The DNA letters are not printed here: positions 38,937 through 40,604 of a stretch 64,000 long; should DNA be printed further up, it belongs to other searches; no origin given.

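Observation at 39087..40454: rSAM/SPASM maturase with an N-terminal RRE-like domain, translationally coupled to the precursor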

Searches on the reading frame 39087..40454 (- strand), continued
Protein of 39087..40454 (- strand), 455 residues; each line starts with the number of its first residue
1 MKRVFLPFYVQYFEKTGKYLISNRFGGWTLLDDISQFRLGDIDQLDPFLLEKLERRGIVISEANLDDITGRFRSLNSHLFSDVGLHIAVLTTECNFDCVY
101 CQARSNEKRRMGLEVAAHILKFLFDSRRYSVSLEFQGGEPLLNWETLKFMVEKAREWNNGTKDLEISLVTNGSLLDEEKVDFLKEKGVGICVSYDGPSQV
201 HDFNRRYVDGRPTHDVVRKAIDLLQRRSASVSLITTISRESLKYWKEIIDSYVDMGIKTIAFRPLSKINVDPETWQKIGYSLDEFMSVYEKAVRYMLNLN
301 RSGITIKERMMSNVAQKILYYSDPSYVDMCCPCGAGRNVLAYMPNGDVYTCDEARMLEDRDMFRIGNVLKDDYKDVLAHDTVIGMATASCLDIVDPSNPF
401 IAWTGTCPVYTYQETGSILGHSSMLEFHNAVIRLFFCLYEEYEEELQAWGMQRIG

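Call 28: get_annotated_region(hit=H4, flank=4000)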
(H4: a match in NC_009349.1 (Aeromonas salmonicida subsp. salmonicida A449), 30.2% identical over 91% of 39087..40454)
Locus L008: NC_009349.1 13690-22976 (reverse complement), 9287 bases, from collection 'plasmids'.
description: Aeromonas salmonicida subsp. salmonicida A449 plasmid 4, complete sequence
organism: Aeromonas salmonicida subsp. salmonicida A449 (NCBI taxid 382245)
taxonomy: Bacteria; Pseudomonadota; Gammaproteobacteria; Aeromonadales; Aeromonadaceae; Aeromonas; Aeromonas salmonicida; Aeromonas salmonicida subsp. salmonicida A449
host: -; source: -; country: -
typing (MOB-suite, as given by PLSDB): conjugative; replicon rep_cluster_71; relaxase MOBH,MOBH; mating-pair formation MPF_F
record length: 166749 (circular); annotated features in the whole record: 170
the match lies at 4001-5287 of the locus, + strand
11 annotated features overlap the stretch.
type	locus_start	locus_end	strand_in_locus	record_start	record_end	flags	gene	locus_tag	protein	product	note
CDS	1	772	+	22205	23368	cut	-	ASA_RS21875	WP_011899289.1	KorB domain-containing protein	-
CDS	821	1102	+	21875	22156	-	-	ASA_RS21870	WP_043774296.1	helix-turn-helix domain-containing protein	-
CDS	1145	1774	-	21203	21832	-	-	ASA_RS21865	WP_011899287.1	type I restriction endonuclease subunit M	-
CDS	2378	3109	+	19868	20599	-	-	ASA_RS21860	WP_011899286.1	hypothetical protein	-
CDS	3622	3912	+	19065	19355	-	hxsD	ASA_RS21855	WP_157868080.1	His-Xaa-Ser system protein HxsD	-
CDS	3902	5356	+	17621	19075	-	hxsB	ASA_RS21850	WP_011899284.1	His-Xaa-Ser system radical SAM maturase HxsB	-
CDS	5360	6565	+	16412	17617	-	hxsC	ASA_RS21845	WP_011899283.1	His-Xaa-Ser system radical SAM maturase HxsC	-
CDS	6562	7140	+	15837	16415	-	hxsA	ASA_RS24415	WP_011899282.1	His-Xaa-Ser repeat protein HxsA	-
CDS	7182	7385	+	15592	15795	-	-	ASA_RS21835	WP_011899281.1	DUF5334 family protein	-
CDS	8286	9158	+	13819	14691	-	-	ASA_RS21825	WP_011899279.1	TnsA endonuclease N-terminal domain-containing protein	-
CDS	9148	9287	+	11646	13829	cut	-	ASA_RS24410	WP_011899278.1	hypothetical protein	-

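Call 29: get_annotated_region(hit=H1, flank=4000)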
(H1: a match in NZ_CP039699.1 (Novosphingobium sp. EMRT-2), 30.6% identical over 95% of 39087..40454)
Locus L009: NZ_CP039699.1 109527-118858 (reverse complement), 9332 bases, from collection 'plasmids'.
description: Novosphingobium sp. EMRT-2 plasmid pABRDHK234, complete sequence
organism: Novosphingobium sp. EMRT-2 (NCBI taxid 2571749)
taxonomy: Bacteria; Pseudomonadota; Alphaproteobacteria; Sphingomonadales; Sphingomonadaceae; Novosphingobium; Novosphingobium sp. EMRT-2
host: -; source: cell,freshwater; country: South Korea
typing (MOB-suite, as given by PLSDB): non-mobilizable
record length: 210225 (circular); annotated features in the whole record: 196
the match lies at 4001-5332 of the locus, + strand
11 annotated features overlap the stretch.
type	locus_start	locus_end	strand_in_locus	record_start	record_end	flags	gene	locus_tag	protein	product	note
CDS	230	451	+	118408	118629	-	-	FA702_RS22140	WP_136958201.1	hypothetical protein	-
CDS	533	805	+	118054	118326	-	-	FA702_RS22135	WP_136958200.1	DUF3761 domain-containing protein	-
CDS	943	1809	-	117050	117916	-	-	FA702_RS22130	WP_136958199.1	hypothetical protein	-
CDS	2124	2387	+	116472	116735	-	-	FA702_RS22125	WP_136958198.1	GlsB/YeaQ/YmgE family stress response membrane protein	-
CDS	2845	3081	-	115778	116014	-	-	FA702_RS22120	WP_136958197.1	hypothetical protein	-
CDS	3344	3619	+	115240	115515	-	-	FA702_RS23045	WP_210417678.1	hypothetical protein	-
CDS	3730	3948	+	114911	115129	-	-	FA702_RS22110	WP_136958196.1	hypothetical protein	-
CDS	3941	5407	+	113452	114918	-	hxsB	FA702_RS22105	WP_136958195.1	His-Xaa-Ser system radical SAM maturase HxsB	-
CDS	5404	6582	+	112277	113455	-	hxsC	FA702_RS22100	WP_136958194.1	His-Xaa-Ser system radical SAM maturase HxsC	-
CDS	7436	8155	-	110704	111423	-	-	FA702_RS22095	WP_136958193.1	Fe-Mn family superoxide dismutase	GO:0006801 - superoxide metabolic process [Evidence IEA]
CDS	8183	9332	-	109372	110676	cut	chrA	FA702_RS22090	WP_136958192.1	chromate efflux transporter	GO:0015703 - chromate transport [Evidence IEA]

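Call 32: find_related_loci(query=A1, collection=genome_contigs, flank=7000)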
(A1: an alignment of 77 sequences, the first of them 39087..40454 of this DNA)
Query A1 (455 aa) in genome_contigs; peptide patterns used: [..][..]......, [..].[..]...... (x = any residue, [..] = any of these).
599 stretches matched a pattern (row limit reached: there are more); 583 encode a relative of the query (tblastn E <= 1e-3); the best 80 are kept; 80 distinct loci.
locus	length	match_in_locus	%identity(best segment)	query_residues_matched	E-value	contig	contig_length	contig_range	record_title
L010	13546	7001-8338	57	6-453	0e+0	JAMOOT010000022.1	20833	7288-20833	MAG: Candidatus Omnitrophota bacterium isolate 4559-240_maxbin2_scaf2bin.121 4559-240_scaffold_1292_c1, whole genome sho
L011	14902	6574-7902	43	19-449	9e-119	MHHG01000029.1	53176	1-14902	MAG: Omnitrophica WOR_2 bacterium RIFOXYA2_FULL_38_17 rifoxya2_full_scaffold_275, whole genome shotgun sequence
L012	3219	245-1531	42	4-428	9e-122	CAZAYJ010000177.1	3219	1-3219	MAG TPA_asm: uncultured Planctomycetia bacterium isolate SRP167436_co1_3 genome assembly, contig: NODE_50200_length_3219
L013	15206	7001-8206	46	18-419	1e-117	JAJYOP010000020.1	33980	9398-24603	MAG: bacterium isolate DBS2-5.bin57 NODE_970_length_33980_cov_4.131982, whole genome shotgun sequence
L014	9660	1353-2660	42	18-449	6e-116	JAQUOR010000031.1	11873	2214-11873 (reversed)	MAG: Candidatus Omnitrophota bacterium isolate STD1_205 NODE_14669_length_11873_cov_2.873574_Sandtown_D1, whole genome s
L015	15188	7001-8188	44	18-412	3e-116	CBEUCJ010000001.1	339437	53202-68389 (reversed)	MAG TPA_asm: uncultured bacterium isolate SRR24791474_binner13_Refined_30 genome assembly, contig: ERZ25515408.3, whole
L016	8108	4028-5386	40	4-447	3e-114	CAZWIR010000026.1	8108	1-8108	MAG TPA_asm: uncultured Planctomycetia bacterium isolate binchicken_co9_194 genome assembly, contig: NODE_4073_length_81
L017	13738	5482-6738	44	6-419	2e-114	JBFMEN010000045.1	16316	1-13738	MAG: Candidatus Omnitrophota bacterium isolate MAG246 MAG246_45, whole genome shotgun sequence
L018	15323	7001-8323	40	3-444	5e-113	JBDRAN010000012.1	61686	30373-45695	MAG: Candidatus Omnitrophota bacterium isolate MEGAHIT-group-1.1004 k141_9817946, whole genome shotgun sequence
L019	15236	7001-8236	43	18-428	4e-112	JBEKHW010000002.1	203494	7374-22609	MAG: Candidatus Omnitrophota bacterium isolate SPRUCE 286 SPRUCE_286_2, whole genome shotgun sequence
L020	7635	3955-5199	43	4-419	6e-109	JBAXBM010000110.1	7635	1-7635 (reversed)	MAG: Candidatus Omnitrophota bacterium isolate ELA167 MAG167_110, whole genome shotgun sequence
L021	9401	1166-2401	42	19-425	3e-107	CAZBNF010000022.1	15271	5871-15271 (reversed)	MAG TPA_asm: uncultured Planctomycetia bacterium isolate SRP178699_co1_432 genome assembly, contig: NODE_4989_length_152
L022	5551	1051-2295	42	4-415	7e-106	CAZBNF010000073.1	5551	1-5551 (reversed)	MAG TPA_asm: uncultured Planctomycetia bacterium isolate SRP178699_co1_432 genome assembly, contig: NODE_21613_length_55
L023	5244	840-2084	41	4-412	9e-103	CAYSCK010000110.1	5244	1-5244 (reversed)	MAG TPA_asm: uncultured Planctomycetia bacterium isolate binchicken_co220_82 genome assembly, contig: NODE_10611_length_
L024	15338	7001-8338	38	2-444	3e-101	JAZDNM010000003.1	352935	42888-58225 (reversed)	MAG: archaeon isolate MEGAHIT-group-0.710 k141_18382390, whole genome shotgun sequence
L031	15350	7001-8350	38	5-449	6e-97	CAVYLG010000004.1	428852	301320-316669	MAG: Candidatus Omnitrophota bacterium isolate MFD01476.bin.2.120 genome assembly, contig: contig_28232, whole genome sh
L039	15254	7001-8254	39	18-423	2e-86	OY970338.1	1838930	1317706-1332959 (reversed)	MAG: uncultured Candidatus Woesearchaeota archaeon isolate MFD02416.bin.c.18 genome assembly, chromosome: 1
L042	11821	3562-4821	37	14-423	4e-85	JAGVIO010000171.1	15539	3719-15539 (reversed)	MAG: archaeon isolate DeMMO1_7 c_000000008575, whole genome shotgun sequence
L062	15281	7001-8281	41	19-445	3e-111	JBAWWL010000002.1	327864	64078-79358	MAG: Candidatus Omnitrophota bacterium isolate ELA036 MAG036_2, whole genome shotgun sequence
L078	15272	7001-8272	37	16-421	4e-80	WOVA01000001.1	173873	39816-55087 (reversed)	MAG: Elusimicrobia bacterium isolate X2_MetaBAT.4 scaffold_26, whole genome shotgun sequence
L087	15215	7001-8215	38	18-420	6e-78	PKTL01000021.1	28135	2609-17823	MAG: Candidatus Woesearchaeota archaeon isolate BM511 sc_949, whole genome shotgun sequence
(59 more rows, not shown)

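Call 37: predict_structure(alignment_id=A1)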
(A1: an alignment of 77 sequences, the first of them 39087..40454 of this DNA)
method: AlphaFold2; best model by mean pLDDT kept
length: 455 residues; sequences in the alignment: 77
mean_pLDDT: 93.2   pTM: 0.92
mean pLDDT of the five models: 93.2, 92.9, 92.8, 92.7, 92.5
residues with pLDDT >= 90: 373; 70-90: 72; 50-70: 8; < 50: 2
segments of 3 or more residues with pLDDT < 50: none
pLDDT, mean of each block of 10 residues (from residue 1): 91 95 95 78 88 95 95 87 94 95 86 99 96 95 98 97 97 98 98 98 97 98 98 97 98 97 91 95 98 99 97 95 78 79 97 90 96 95 88 90 90 91 91 97 97 56
secondary structure, 60 per line:
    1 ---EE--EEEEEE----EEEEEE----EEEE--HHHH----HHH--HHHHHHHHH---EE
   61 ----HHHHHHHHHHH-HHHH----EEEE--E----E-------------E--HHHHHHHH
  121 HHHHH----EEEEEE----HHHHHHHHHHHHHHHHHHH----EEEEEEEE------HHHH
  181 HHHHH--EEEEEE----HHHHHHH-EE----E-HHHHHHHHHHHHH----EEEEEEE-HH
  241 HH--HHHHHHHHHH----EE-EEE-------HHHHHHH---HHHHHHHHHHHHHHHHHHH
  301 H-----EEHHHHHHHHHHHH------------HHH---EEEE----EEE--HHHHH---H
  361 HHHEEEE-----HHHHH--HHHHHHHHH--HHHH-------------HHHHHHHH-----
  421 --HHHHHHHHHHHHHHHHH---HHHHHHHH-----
elements in order: E8-13 E18-23 E28-31 H34-37 H47-55 H65-75 H77-80 E85-88 H113-125 E130-135 H140-158 E163-170 H177-185 E188-193 H198-204 H214-226 E231-237 H239-242 H245-254 E262-264 H272-278 H282-301 H309-320 E339-342 E347-349 H352-356 H360-363 E364-367 H373-377 H380-388 H391-394 H408-415 H423-439 H443-450

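Call 41: fold_search(model_id=the predicted structure, library=pdb)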
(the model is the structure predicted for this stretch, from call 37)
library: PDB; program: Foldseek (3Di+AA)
matches with E <= 10: 1453; with E <= 0.001: 107
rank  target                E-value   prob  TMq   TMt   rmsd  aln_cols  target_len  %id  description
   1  5why_B                1.8e-22  1.00  0.70  0.75   8.0       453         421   21  Structural Insights into Thioether Bond Formation in the Biosynthesis of Sactipeptides (released 2017-07-26)
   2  5wgg_A                3.1e-22  1.00  0.69  0.71   7.7       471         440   21  Structural Insights into Thioether Bond Formation in the Biosynthesis of Sactipeptides (released 2017-07-26)
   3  5why_A                3.3e-22  1.00  0.71  0.77   7.8       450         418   20  Structural Insights into Thioether Bond Formation in the Biosynthesis of Sactipeptides (released 2017-07-26)
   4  4k37_A                3.2e-20  1.00  0.68  0.83   3.2       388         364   20  Native anSMEcpe with bound AdoMet (released 2013-05-08)
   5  4k36_A                4.6e-20  1.00  0.67  0.79   3.5       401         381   20  His6 tagged anSMEcpe with bound AdoMet (released 2013-05-08)
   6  4k39_B                5.8e-20  1.00  0.70  0.88   2.9       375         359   19  Native anSMEcpe with bound AdoMet and Cp18Cys peptide (released 2013-05-08)
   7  4k37_B                7.6e-20  1.00  0.68  0.84   3.1       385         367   19  Native anSMEcpe with bound AdoMet (released 2013-05-08)
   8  4k38_B                9.0e-20  1.00  0.69  0.85   3.0       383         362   20  Native anSMEcpe with bound AdoMet and Kp18Cys peptide (released 2013-05-08)
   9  4k38_A                1.1e-19  1.00  0.67  0.82   3.4       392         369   19  Native anSMEcpe with bound AdoMet and Kp18Cys peptide (released 2013-05-08)
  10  4k36_B                1.5e-19  1.00  0.67  0.82   3.5       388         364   19  His6 tagged anSMEcpe with bound AdoMet (released 2013-05-08)
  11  4k39_A                2.0e-19  1.00  0.68  0.84   3.3       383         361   19  Native anSMEcpe with bound AdoMet and Cp18Cys peptide (released 2013-05-08)
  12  8vpo                  5.3e-18  1.00  0.67  0.67   5.7       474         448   17  X-Ray Crystal Structure of TigE from Paramaledivibacter caminithermalis (released 2024-02-07)
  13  9gm3_C                1.6e-16  1.00  0.68  0.83   3.4       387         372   17  Crystal structure of the complex formed between the radical SAM protein ChlB and the leader region of its precursor su (released 2025-06-25)
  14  9gm3_A                1.7e-16  1.00  0.68  0.82   3.3       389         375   18  Crystal structure of the complex formed between the radical SAM protein ChlB and the leader region of its precursor su (released 2025-06-25)
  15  9gmc_C                2.9e-16  1.00  0.67  0.81   3.6       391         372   18  Crystal structure of the complex formed between the radical SAM protein ChlB and the R3A mutant of ChlA (released 2025-06-25)
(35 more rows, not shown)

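Call 70: search_protein_families(library=pfam, proteins=[L039:5373-6470:+, L042:1762-2907:+, L087:5269-6378:+, L078:12488-13702:+, L018:1355-2209:-, L015:10718-11581:-, L031:11642-12529:-, L062:9580-10443:-], max_evalue=0.01)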
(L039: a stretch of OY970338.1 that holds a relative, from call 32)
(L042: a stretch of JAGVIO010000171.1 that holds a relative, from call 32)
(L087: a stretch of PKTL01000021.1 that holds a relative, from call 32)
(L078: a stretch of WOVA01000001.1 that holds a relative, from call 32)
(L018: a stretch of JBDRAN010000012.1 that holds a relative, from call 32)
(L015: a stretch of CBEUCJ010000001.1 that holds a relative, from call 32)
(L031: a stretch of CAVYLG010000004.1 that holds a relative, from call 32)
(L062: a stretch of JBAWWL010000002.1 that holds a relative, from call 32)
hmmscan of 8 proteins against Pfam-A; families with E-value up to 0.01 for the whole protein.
L039:5373-6470:+ (365 aa): 2 families
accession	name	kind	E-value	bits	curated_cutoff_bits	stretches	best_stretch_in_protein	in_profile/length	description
PF01478.23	Peptidase_A24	-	0.0012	19.6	26.5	1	13-125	4-102/104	Type IV leader peptidase family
PF12326.13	EOS1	-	0.0027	18.1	23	1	201-351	43-161/163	N-glycosylation protein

L042:1762-2907:+ (381 aa): 0 families

L087:5269-6378:+ (369 aa): 2 families
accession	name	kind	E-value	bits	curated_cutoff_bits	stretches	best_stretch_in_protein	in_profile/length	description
PF01478.23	Peptidase_A24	-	0.0025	18.7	26.5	1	12-126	4-99/104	Type IV leader peptidase family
PF06819.16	Arc_PepC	-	0.0074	16.9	23.4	0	261-329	27-98/110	Archaeal Peptidase A24 C-terminal Domain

L078:12488-13702:+ (404 aa): 1 family
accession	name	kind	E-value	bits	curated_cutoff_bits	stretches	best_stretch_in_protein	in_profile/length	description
PF01478.23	Peptidase_A24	-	2.9e-06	28.1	26.5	1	22-148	2-103/104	Type IV leader peptidase family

L018:1355-2209:- (284 aa): 1 family
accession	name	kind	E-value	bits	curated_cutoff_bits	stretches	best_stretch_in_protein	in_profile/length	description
PF01478.23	Peptidase_A24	-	0.0026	18.6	26.5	1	8-121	2-100/104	Type IV leader peptidase family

L015:10718-11581:- (287 aa): 1 family
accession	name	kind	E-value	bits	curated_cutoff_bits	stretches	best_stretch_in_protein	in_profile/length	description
PF01478.23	Peptidase_A24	-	3.5e-05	24.6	26.5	1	7-118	2-103/104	Type IV leader peptidase family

L031:11642-12529:- (295 aa): 1 family
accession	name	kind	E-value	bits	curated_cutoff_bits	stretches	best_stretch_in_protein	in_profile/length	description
PF01478.23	Peptidase_A24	-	2.2e-08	34.9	26.5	1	7-117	3-103/104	Type IV leader peptidase family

L062:9580-10443:- (287 aa): 1 family
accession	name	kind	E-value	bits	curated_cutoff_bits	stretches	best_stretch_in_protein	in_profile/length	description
PF01478.23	Peptidase_A24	-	0.0014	19.5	26.5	1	9-119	2-102/104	Type IV leader peptidase family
